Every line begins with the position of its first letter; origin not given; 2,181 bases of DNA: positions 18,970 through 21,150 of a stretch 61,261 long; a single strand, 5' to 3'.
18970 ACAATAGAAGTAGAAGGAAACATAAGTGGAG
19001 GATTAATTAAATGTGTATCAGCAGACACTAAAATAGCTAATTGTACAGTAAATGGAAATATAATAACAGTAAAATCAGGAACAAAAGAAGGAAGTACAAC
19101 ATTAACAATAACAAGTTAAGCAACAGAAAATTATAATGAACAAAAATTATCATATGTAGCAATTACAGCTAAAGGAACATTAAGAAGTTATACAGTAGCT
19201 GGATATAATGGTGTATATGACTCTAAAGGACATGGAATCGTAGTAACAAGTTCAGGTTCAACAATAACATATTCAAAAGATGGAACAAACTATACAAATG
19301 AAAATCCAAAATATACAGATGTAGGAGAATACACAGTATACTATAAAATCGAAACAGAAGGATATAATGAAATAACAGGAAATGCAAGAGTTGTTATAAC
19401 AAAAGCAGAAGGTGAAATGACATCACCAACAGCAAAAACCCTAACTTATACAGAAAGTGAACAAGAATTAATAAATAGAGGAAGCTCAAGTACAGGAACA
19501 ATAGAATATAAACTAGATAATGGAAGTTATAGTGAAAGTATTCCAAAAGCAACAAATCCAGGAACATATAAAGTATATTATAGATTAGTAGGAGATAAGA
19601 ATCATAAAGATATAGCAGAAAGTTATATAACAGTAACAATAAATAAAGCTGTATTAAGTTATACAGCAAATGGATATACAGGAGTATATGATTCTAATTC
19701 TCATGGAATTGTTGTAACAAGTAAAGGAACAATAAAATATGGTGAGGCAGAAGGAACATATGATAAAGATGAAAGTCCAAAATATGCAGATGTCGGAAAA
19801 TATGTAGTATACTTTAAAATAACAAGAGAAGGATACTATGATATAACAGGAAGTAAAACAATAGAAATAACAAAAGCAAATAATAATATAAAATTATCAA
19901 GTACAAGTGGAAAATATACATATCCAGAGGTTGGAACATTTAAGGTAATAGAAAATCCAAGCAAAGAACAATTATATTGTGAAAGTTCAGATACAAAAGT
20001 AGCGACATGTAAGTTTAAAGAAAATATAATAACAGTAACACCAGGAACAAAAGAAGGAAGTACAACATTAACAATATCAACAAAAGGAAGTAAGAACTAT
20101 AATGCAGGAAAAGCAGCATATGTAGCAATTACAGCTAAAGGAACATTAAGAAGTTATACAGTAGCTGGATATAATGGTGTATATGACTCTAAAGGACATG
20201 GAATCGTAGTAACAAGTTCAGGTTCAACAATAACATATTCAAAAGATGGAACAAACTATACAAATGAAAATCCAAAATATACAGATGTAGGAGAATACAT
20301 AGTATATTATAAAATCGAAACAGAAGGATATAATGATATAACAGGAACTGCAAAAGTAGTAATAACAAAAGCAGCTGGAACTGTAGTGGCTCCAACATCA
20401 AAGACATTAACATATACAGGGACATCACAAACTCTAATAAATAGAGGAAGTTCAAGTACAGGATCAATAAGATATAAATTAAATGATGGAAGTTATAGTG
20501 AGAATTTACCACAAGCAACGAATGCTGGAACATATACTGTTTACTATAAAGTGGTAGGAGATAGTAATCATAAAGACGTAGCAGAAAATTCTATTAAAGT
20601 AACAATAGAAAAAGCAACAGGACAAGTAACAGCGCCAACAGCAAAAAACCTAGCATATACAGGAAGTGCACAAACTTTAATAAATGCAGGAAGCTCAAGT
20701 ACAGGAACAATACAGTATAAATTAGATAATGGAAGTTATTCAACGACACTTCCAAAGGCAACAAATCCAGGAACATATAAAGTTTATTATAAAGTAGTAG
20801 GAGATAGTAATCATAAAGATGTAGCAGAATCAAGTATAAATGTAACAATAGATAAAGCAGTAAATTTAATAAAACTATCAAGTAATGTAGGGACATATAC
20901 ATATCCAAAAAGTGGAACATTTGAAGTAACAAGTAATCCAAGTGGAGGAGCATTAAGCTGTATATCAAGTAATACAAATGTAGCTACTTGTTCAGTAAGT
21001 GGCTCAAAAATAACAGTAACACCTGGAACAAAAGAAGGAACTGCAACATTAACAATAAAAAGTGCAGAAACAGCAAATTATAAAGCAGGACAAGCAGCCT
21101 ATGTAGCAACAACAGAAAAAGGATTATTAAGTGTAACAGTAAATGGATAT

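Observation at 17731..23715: ~2,000-codon modular type IV pilin: a prepilin N-terminus fused to about 20 Ig-like repeats and a terminal globular domain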

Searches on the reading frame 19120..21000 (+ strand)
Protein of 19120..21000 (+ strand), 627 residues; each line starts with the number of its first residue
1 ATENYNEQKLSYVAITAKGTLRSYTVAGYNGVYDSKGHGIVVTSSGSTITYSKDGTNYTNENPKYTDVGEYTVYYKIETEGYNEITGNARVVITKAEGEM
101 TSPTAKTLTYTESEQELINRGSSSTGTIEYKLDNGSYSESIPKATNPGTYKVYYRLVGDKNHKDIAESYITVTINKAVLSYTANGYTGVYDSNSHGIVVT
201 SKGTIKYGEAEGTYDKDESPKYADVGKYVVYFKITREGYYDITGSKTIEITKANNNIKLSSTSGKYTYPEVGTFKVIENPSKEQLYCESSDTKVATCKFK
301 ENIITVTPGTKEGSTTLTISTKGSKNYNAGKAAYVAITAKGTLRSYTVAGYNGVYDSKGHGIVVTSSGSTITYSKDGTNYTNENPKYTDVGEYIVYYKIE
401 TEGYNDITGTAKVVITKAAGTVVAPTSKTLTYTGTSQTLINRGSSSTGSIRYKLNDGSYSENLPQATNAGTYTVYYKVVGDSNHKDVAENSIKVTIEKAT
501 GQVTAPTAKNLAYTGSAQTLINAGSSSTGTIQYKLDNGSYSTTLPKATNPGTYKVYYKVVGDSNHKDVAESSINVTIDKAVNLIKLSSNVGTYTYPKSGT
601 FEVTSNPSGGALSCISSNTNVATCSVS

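Call 24: search_protein_families(library=ncbifam, proteins=[window:19120-21000:+], max_evalue=0.01)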
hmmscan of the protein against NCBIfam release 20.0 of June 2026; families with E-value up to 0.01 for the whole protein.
window:19120-21000:+ (627 aa): 2 families
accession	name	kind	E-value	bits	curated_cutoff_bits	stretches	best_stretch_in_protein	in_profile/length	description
NF033814.1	copper_CopC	equivalog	2.2e-06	28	95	0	532-569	63-100/107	copper homeostasis periplasmic binding protein CopC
TIGR01669.1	phage_XkdX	equivalog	0.00045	19.9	28.2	0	223-246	21-44/45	XkdX family protein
